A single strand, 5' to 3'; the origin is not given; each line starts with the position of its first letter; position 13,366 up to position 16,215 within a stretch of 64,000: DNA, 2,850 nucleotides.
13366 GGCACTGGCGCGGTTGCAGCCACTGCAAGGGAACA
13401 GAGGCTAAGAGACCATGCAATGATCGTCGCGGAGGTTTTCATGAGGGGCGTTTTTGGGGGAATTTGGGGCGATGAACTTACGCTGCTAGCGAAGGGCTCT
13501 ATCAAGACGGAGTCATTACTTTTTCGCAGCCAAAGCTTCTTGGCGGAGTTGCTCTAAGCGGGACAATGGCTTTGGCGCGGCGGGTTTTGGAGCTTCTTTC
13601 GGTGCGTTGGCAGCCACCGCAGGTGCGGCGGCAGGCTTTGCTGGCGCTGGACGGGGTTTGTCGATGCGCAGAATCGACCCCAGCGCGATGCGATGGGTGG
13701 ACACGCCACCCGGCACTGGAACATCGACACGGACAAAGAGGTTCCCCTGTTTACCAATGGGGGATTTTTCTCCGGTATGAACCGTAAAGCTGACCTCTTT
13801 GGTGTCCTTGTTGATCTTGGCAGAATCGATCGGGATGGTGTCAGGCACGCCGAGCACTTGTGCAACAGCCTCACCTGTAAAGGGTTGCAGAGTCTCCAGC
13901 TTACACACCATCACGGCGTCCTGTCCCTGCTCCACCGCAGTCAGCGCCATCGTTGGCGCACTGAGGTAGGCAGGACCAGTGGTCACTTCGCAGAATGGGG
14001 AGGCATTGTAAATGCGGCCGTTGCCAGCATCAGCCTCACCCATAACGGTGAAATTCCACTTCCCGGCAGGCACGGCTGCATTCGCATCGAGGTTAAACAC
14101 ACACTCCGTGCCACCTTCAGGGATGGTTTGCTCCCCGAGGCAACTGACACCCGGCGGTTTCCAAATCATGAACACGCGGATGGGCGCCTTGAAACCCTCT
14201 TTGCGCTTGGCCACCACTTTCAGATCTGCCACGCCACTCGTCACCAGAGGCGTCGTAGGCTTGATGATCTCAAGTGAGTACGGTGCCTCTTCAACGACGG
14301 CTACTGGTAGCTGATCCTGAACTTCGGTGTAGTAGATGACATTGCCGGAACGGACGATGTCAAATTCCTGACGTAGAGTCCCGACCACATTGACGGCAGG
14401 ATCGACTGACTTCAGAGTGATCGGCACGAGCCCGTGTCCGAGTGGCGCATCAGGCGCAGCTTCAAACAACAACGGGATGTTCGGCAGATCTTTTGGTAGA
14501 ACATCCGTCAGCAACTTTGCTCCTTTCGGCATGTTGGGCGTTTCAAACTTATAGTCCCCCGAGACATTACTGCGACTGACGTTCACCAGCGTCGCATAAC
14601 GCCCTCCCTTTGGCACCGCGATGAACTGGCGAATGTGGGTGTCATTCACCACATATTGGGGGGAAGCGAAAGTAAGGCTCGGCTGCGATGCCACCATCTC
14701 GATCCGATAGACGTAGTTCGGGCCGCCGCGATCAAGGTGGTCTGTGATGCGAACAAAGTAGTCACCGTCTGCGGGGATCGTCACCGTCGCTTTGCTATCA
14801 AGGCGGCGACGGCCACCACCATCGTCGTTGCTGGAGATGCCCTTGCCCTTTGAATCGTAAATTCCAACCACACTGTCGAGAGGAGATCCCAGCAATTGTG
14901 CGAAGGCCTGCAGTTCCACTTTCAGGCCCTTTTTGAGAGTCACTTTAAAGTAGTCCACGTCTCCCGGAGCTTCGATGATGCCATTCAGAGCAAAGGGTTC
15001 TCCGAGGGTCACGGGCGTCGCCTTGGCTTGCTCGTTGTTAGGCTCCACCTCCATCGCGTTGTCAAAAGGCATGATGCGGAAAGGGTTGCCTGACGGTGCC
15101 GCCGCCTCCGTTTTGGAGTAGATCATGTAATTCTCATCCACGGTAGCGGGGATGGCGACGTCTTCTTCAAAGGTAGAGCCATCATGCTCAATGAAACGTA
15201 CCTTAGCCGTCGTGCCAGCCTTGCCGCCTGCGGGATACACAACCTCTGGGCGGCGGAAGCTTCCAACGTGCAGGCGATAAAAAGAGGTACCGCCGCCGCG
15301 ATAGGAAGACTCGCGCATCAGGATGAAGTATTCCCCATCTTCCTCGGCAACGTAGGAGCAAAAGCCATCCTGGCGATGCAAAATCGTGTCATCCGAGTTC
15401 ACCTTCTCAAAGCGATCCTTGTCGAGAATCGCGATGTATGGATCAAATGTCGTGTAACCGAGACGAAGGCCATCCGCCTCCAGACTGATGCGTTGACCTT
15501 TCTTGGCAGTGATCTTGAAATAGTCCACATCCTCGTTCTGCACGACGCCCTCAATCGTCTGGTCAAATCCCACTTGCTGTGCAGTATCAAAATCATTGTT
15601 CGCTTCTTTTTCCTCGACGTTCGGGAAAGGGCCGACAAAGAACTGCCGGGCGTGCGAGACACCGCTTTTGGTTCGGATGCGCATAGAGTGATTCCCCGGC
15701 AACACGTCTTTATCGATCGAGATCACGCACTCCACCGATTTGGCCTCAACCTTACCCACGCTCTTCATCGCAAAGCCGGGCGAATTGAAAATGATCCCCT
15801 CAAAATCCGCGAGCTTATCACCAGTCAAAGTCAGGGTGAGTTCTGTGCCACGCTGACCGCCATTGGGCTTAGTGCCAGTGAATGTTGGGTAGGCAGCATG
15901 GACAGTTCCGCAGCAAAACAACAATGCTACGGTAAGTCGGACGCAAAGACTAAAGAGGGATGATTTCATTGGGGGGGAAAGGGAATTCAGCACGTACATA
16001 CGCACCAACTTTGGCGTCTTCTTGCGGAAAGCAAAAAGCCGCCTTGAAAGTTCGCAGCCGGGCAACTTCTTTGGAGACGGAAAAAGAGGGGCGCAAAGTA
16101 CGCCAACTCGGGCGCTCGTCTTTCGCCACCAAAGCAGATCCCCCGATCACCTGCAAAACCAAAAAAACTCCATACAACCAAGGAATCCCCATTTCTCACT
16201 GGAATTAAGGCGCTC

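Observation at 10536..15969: PSD1 cytochrome-c/DUF1549/DUF1553 giant paired with a double-PPC-domain secreted protein instead of the canonical DUF1501 partner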

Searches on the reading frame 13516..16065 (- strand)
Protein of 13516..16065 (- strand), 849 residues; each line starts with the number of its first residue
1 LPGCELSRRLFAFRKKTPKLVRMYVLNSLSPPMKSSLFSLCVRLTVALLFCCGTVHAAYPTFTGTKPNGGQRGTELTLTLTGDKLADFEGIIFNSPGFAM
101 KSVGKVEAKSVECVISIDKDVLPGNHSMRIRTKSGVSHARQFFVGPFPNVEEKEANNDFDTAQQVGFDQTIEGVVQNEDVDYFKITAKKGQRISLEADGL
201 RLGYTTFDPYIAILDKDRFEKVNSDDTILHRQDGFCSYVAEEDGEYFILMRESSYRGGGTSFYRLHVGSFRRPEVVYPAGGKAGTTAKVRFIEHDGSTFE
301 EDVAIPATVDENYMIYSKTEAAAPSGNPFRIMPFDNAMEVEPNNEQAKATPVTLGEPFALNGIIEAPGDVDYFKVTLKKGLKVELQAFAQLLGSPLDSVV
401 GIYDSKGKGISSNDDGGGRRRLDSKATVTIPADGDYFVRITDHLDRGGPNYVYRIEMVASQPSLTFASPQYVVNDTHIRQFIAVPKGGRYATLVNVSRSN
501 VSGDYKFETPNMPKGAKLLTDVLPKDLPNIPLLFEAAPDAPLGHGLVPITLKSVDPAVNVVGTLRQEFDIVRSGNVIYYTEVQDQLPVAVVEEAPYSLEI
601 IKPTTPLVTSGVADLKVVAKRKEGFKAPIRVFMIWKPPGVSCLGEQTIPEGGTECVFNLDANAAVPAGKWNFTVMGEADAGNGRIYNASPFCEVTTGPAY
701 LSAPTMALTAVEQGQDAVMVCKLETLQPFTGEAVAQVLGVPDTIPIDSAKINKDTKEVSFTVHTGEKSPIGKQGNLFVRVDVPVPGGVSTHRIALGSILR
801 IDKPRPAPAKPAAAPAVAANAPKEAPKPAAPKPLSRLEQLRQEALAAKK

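Call 5: search_protein_families(library=pfam, proteins=[window:13516-16065:-], max_evalue=0.01)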
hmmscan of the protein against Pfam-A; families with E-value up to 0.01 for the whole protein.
window:13516-16065:- (849 aa): 1 family
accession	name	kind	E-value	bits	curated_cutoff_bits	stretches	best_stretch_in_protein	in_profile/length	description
PF04151.21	PPC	-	1.1e-13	52.3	25.9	2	369-441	1-69/70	Bacterial pre-peptidase C-terminal domain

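Call 8: find_homologous_proteins(query=window:13516-15969:-)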
Query window:13516-15969:- (817 aa): 3294 proteins with E <= 0.001 among 8000 candidates; the best 120 are listed.
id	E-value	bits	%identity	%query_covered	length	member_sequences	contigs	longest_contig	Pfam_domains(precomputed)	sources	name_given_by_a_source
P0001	0.0e+0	1857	100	100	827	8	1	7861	PF04151.22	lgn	-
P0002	0.0e+0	1669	88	100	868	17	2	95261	PF04151.22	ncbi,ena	-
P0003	0.0e+0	1356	73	97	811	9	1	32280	PF04151.22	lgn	-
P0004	0.0e+0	1355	73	99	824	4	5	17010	PF04151.22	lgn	-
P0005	0.0e+0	1352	72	99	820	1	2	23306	PF04151.22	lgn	-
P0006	0.0e+0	1350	73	97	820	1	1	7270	PF04151.22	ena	-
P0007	0.0e+0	1346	73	97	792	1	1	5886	PF04151.22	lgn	-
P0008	0.0e+0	1343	74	97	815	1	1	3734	PF04151.22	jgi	jgi:hypothetical protein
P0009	0.0e+0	1343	72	98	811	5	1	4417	PF04151.22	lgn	-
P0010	0.0e+0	1342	74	97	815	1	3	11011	PF04151.22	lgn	-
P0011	0.0e+0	1341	74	97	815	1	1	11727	PF04151.22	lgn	-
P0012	0.0e+0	1341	74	97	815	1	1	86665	PF04151.22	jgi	jgi:hypothetical protein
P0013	0.0e+0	1340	72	97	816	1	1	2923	PF04151.22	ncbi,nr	ncbi:MAG: PPC domain-containing protein [Verrucomicrobiaceae bacterium]|nr:PPC domain-containing pro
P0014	0.0e+0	1338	72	98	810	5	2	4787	PF04151.22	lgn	-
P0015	0.0e+0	1334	71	100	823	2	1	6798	PF04151.22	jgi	jgi:hypothetical protein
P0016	0.0e+0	1333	71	98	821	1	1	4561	PF04151.22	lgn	-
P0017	0.0e+0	1331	71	99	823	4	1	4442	PF04151.22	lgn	-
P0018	0.0e+0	1331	70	100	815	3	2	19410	PF04151.22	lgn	-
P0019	0.0e+0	1330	71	99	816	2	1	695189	PF04151.22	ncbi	ncbi:MAG: PPC domain-containing protein [Verrucomicrobiaceae bacterium]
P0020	0.0e+0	1327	71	99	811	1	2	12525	PF04151.22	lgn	-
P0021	0.0e+0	1325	71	97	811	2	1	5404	PF04151.22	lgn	-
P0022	0.0e+0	1325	71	99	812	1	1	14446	PF04151.22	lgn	-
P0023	0.0e+0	1323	71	100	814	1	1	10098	PF04151.22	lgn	-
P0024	0.0e+0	1322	72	99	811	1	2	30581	PF04151.22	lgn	-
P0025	0.0e+0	1321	71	98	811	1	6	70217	PF04151.22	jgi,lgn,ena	-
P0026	0.0e+0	1320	70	99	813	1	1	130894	PF04151.22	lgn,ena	-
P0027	0.0e+0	1320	71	100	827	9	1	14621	PF04151.22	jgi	jgi:hypothetical protein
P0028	0.0e+0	1319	71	100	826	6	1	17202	PF04151.22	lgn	-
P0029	0.0e+0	1318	69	100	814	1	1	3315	PF04151.22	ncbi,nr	ncbi:MAG: PPC domain-containing protein [Prosthecobacter sp.]|nr:PPC domain-containing protein [Pros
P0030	0.0e+0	1316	70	100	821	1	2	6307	PF04151.22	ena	-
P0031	0.0e+0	1315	71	97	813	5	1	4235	PF04151.22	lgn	-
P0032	0.0e+0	1313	69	100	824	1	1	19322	PF04151.22,PF09099.17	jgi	-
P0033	0.0e+0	1312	70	99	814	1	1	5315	PF04151.22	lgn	-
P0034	0.0e+0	1312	70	98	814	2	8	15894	PF04151.22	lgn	-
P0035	0.0e+0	1311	69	100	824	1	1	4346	PF04151.22,PF09099.17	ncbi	-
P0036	0.0e+0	1310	71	98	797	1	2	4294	PF04151.22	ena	-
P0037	0.0e+0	1309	70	99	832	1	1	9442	PF04151.22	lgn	-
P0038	0.0e+0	1308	71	99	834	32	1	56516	PF04151.22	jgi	jgi:hypothetical protein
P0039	0.0e+0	1307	70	99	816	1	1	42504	PF04151.22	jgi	jgi:hypothetical protein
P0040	0.0e+0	1307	71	100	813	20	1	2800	PF04151.22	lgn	-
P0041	0.0e+0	1307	70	97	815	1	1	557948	PF04151.22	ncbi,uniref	ncbi:PPC domain-containing protein [Prosthecobacter sp.]|uniref:PPC domain-containing protein n=1 Ta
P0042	0.0e+0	1307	71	98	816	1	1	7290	PF04151.22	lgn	-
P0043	0.0e+0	1307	71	97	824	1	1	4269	PF04151.22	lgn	-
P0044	0.0e+0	1306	71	100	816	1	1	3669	PF04151.22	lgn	-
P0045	0.0e+0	1306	70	100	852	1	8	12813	PF04151.22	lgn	-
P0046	0.0e+0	1306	71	97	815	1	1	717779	PF04151.22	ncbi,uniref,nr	ncbi:PPC domain-containing protein [Prosthecobacter vanneervenii]|uniref:Peptidase C-terminal archae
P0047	0.0e+0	1306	71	99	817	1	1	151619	PF04151.22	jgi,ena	-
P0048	0.0e+0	1306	71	99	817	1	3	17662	PF04151.22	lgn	-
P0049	0.0e+0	1306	72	97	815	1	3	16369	PF04151.22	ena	-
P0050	0.0e+0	1305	69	100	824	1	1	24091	PF04151.22,PF09099.17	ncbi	-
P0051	0.0e+0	1304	71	100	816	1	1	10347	PF04151.22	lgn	-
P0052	0.0e+0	1304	72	97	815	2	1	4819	PF04151.22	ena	-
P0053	0.0e+0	1303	71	99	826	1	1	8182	PF04151.22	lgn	-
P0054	0.0e+0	1303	71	98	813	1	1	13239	PF04151.22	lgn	-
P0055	0.0e+0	1303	70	99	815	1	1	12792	PF04151.22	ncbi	-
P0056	0.0e+0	1303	70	99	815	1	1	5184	PF04151.22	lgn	-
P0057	0.0e+0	1303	71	99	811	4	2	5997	PF04151.22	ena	-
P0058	0.0e+0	1302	69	99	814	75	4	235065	PF04151.22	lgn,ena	-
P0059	0.0e+0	1302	70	100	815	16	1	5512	PF04151.22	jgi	jgi:hypothetical protein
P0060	0.0e+0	1302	70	100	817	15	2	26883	PF04151.22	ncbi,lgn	-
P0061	0.0e+0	1301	71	98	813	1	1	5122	PF04151.22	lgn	-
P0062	0.0e+0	1301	69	100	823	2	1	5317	PF04151.22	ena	-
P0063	0.0e+0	1301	71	99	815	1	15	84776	PF04151.22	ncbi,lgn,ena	-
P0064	0.0e+0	1300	71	97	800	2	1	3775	PF04151.22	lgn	-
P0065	0.0e+0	1300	70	98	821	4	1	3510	PF04151.22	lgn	-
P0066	0.0e+0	1300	71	97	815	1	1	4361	PF04151.22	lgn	-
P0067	0.0e+0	1299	70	99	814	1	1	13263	PF04151.22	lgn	-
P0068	0.0e+0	1299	71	97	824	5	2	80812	PF04151.22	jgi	jgi:hypothetical protein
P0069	0.0e+0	1299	71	99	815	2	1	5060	PF04151.22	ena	-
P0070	0.0e+0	1298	69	99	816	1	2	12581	PF04151.22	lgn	-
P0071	0.0e+0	1298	71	98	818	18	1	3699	PF04151.22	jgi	jgi:hypothetical protein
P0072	0.0e+0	1298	70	99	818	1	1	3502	PF04151.22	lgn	-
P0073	0.0e+0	1298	71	97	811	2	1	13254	PF04151.22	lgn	-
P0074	0.0e+0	1297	71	97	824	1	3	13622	PF04151.22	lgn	-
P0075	0.0e+0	1297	71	99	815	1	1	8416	PF04151.22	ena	-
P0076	0.0e+0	1297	71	97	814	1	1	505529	PF04151.22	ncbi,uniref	ncbi:PPC domain-containing protein [Prosthecobacter sp.]|uniref:PPC domain-containing protein n=1 Ta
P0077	0.0e+0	1296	71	97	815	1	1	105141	PF04151.22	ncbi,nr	ncbi:MAG: PPC domain-containing protein [Verrucomicrobia bacterium]|nr:PPC domain-containing protein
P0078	0.0e+0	1296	71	97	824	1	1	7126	PF04151.22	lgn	-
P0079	0.0e+0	1296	71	98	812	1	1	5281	PF04151.22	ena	-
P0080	0.0e+0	1296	71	97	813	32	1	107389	PF04151.22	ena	-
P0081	0.0e+0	1295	71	97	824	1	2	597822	PF04151.22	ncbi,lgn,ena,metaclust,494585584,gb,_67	metaclust:\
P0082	0.0e+0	1295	69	99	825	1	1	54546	PF04151.22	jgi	jgi:hypothetical protein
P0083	0.0e+0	1294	71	97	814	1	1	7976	PF04151.22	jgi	jgi:hypothetical protein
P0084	0.0e+0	1294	71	98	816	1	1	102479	PF04151.22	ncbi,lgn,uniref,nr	ncbi:PPC domain-containing protein [Prosthecobacter sp.]|uniref:PPC domain-containing protein n=1 Ta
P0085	0.0e+0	1294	69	100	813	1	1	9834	PF04151.22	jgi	jgi:hypothetical protein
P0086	0.0e+0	1293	71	97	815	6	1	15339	PF04151.22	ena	-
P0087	0.0e+0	1293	71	97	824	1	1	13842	PF04151.22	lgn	-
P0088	0.0e+0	1293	70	99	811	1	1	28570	PF04151.22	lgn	-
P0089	0.0e+0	1293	71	99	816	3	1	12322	PF04151.22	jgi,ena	-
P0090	0.0e+0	1293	70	97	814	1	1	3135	PF04151.22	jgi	jgi:hypothetical protein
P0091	0.0e+0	1293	70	97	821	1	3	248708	PF04151.22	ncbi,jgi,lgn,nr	ncbi:MAG: PPC domain-containing protein [Verrucomicrobiaceae bacterium]|nr:PPC domain-containing pro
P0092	0.0e+0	1292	72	97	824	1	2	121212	PF04151.22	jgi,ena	-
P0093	0.0e+0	1291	69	100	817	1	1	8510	PF04151.22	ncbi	-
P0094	0.0e+0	1291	71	97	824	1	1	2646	PF04151.22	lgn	-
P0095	0.0e+0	1291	70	99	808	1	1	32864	PF04151.22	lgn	-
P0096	0.0e+0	1290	71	97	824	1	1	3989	PF04151.22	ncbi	-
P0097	0.0e+0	1290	70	97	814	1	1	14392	PF04151.22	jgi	jgi:hypothetical protein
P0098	0.0e+0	1290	70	99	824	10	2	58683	PF04151.22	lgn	-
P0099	0.0e+0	1290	70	97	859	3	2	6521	PF04151.22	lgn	-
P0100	0.0e+0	1290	72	99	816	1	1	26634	PF04151.22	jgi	jgi:hypothetical protein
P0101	0.0e+0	1289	71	97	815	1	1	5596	PF04151.22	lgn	-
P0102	0.0e+0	1289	70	99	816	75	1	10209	PF04151.22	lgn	-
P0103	0.0e+0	1289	70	98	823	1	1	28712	PF04151.22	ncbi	-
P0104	0.0e+0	1289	70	99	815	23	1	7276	PF04151.22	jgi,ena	jgi:hypothetical protein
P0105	0.0e+0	1288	69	99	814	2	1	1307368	PF04151.22,PF09099.17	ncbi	ncbi:PPC domain-containing protein [Prosthecobacter fluviatilis]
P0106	0.0e+0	1288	70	99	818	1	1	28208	PF04151.22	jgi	-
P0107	0.0e+0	1288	69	100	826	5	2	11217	PF04151.22,PF09099.17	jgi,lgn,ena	jgi:hypothetical protein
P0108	0.0e+0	1287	71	97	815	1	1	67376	PF04151.22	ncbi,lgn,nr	ncbi:MAG: hypothetical protein B7Z37_14980 [Verrucomicrobia bacterium 12-59-8]|nr:MAG: hypothetical 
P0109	0.0e+0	1287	70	97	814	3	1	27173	PF04151.22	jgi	jgi:hypothetical protein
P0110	0.0e+0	1287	70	99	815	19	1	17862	PF04151.22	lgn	-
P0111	0.0e+0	1286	70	98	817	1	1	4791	PF04151.22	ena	-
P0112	0.0e+0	1286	71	97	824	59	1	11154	PF04151.22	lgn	-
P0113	0.0e+0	1286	69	97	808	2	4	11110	PF04151.22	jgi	jgi:hypothetical protein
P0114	0.0e+0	1285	69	99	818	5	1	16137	PF04151.22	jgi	-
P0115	0.0e+0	1285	70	99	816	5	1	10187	PF04151.22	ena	-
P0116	0.0e+0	1285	70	97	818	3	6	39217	PF04151.22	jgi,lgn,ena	-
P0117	0.0e+0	1284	70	100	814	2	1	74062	PF04151.22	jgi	-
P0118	0.0e+0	1284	69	99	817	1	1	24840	PF04151.22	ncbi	-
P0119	0.0e+0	1283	68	100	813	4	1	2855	PF04151.22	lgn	-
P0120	0.0e+0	1283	69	98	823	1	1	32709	PF04151.22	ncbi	-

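Call 9: find_encoding_contigs(protein=P0046, flank=10000, max_places=3)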
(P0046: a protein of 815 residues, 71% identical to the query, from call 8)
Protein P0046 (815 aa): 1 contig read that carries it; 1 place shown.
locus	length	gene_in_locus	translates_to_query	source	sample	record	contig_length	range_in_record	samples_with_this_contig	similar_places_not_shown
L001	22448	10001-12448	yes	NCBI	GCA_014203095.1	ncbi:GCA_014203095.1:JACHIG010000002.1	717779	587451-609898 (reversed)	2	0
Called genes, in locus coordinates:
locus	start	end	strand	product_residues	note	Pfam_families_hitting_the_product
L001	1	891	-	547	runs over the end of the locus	PF00884:Sulfatase, PF16347:SGSH_C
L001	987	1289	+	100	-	-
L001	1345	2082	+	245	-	PF00440:TetR_N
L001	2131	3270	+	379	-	PF12704:MacB_PCD, PF02687:FtsX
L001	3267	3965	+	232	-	PF00005:ABC_tran, PF02463:SMC_N (faint), PF13304:AAA_21 (faint)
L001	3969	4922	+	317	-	PF25917:BSH_RND (faint), PF25973:BSH_CzcB (weak), PF25919:BSH_CusB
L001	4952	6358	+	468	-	PF02321:OEP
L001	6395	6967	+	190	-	PF04191:PEMT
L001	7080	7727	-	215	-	-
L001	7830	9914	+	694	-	PF12831:FAD_oxidored, PF25275:Golvesin_C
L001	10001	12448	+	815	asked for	PF04151:PPC (weak)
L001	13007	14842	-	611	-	PF14238:DUF4340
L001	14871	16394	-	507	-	PF23357:DUF7088, PF09822:ABC_transp_aux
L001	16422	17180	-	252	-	PF01061:ABC2_membrane (weak), PF12730:ABC2_membrane_4, PF12698:ABC2_membrane_3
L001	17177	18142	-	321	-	PF00005:ABC_tran, PF13304:AAA_21, PF13732:DrrA1-3_C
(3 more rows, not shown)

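Call 10: find_encoding_contigs(protein=P0002, flank=10000, max_places=3)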
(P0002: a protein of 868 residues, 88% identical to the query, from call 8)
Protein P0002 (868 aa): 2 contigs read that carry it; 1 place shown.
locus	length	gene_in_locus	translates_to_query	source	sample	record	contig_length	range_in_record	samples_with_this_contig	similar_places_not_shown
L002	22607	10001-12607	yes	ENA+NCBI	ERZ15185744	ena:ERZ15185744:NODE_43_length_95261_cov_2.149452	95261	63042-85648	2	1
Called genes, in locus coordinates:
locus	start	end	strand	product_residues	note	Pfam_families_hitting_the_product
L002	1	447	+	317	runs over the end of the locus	PF00756:Esterase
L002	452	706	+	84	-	-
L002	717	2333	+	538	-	PF00884:Sulfatase, PF01663:Phosphodiest (weak), PF16347:SGSH_C (faint)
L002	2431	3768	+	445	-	PF07690:MFS_1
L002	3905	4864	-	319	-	PF01636:APH, PF19974:TCAD9 (weak)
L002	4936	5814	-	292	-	PF00483:NTP_transferase, PF00132:Hexapep (faint), PF25087:GMPPB_C (weak)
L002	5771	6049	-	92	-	-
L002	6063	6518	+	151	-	PF07719:TPR_2 (faint), PF13181:TPR_8 (faint), PF13428:TPR_14 (faint), PF14559:TPR_19 (faint), PF13371:TPR_9 (faint)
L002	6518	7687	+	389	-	PF00144:Beta-lactamase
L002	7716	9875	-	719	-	PF00501:AMP-binding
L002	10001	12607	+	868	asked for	PF04151:PPC (weak)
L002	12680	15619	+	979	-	PF07635:PSCyt1, PF07583:PSCyt2, PF07587:PSD1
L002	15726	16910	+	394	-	PF06439:3keto-disac_hyd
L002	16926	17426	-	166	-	-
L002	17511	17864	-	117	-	PF11969:DcpS_C, PF01230:HIT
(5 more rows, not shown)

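Call 12: find_related_loci(query=A1, collection=genome_contigs, flank=10000)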
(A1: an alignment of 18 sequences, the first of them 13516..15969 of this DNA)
Query A1 (817 aa) in genome_contigs; peptide patterns used: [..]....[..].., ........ (x = any residue, [..] = any of these).
240 stretches matched a pattern; 182 encode a relative of the query (tblastn E <= 1e-3); the best 80 are kept; 80 distinct loci.
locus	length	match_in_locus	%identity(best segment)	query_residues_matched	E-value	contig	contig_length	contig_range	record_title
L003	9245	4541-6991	88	1-817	0e+0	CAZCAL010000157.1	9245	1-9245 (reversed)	MAG TPA_asm: uncultured Verrucomicrobiaceae bacterium isolate binchicken_co326_175 genome assembly, contig: NODE_3947_le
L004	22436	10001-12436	71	5-816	0e+0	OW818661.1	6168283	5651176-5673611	metagenome genome assembly, chromosome: 1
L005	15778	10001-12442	70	1-817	0e+0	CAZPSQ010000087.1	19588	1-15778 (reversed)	MAG TPA_asm: uncultured Brevifollis sp. isolate SRP107338_co1_24 genome assembly, contig: NODE_2664_length_19588_cov_8.8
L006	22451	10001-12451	70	3-817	0e+0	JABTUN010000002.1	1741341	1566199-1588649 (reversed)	MAG: Verrucomicrobiaceae bacterium isolate H5_VER2 seq002, whole genome shotgun sequence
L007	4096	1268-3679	69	8-816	0e+0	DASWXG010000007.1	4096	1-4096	MAG TPA_asm: Prosthecobacter sp. isolate SMAG_U3678 k141_114179, whole genome shotgun sequence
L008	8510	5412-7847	69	1-817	0e+0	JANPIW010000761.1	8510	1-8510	MAG: Verrucomicrobiaceae bacterium isolate VAR_61_metabat_502_sub VAR_61_k141_2742145, whole genome shotgun sequence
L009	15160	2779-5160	72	20-816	0e+0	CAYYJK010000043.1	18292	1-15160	MAG TPA_asm: uncultured Brevifollis sp. isolate binchicken_co263_339 genome assembly, contig: NODE_2217_length_18292_cov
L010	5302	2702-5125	71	12-816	0e+0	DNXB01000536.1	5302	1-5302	MAG TPA_asm: Verrucomicrobiales bacterium isolate UBA11399 contig_298097, whole genome shotgun sequence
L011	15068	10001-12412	71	12-816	0e+0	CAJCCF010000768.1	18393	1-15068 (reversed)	MAG: uncultured Verrucomicrobia bacterium isolate Loc090116-7m_bin-1039 genome assembly, contig: bin-1039:768/774, whole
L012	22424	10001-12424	71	12-817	0e+0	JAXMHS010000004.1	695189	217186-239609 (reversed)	MAG: Verrucomicrobiaceae bacterium isolate STL-VER10 C2.107.fa-4, whole genome shotgun sequence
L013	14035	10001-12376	72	24-816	0e+0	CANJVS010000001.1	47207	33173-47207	MAG: Verrucomicrobiaceae bacterium isolate RH-23may17-92 genome assembly, contig: RH-23may17-C5253, whole genome shotgun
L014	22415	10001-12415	71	14-817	0e+0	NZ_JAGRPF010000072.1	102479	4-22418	MAG: Prosthecobacter sp. isolate HKST-UBA37 k127_935554, whole genome shotgun sequence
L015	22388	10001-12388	70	22-817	0e+0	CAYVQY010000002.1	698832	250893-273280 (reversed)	MAG TPA_asm: uncultured Brevifollis sp. isolate SRP329715_co2_144 genome assembly, contig: NODE_2_length_698832_cov_18.2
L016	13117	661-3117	69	2-817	0e+0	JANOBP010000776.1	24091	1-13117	MAG: Verrucomicrobiaceae bacterium isolate VAR_18_concoct_337 VAR_18_k141_589289, whole genome shotgun sequence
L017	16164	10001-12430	71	12-817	0e+0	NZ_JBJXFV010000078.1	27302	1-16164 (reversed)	MAG: Prosthecobacter sp. isolate F1F2.bin.412 k127_5348117, whole genome shotgun sequence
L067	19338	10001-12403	64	10-812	0e+0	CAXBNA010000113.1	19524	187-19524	MAG TPA_asm: uncultured Verrucomicrobiales bacterium isolate ERR2762111_binner123_Refined_32 genome assembly, contig: ER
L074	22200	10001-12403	63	14-816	0e+0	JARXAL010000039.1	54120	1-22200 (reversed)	MAG: Verrucomicrobiaceae bacterium isolate D15.bin.11 k141_159095, whole genome shotgun sequence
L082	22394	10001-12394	59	14-811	0e+0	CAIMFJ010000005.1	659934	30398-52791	MAG: uncultured Opitutae bacterium isolate AM-lipid-02-D2_bin-0404 genome assembly, contig: bin-0404:5/8, whole genome s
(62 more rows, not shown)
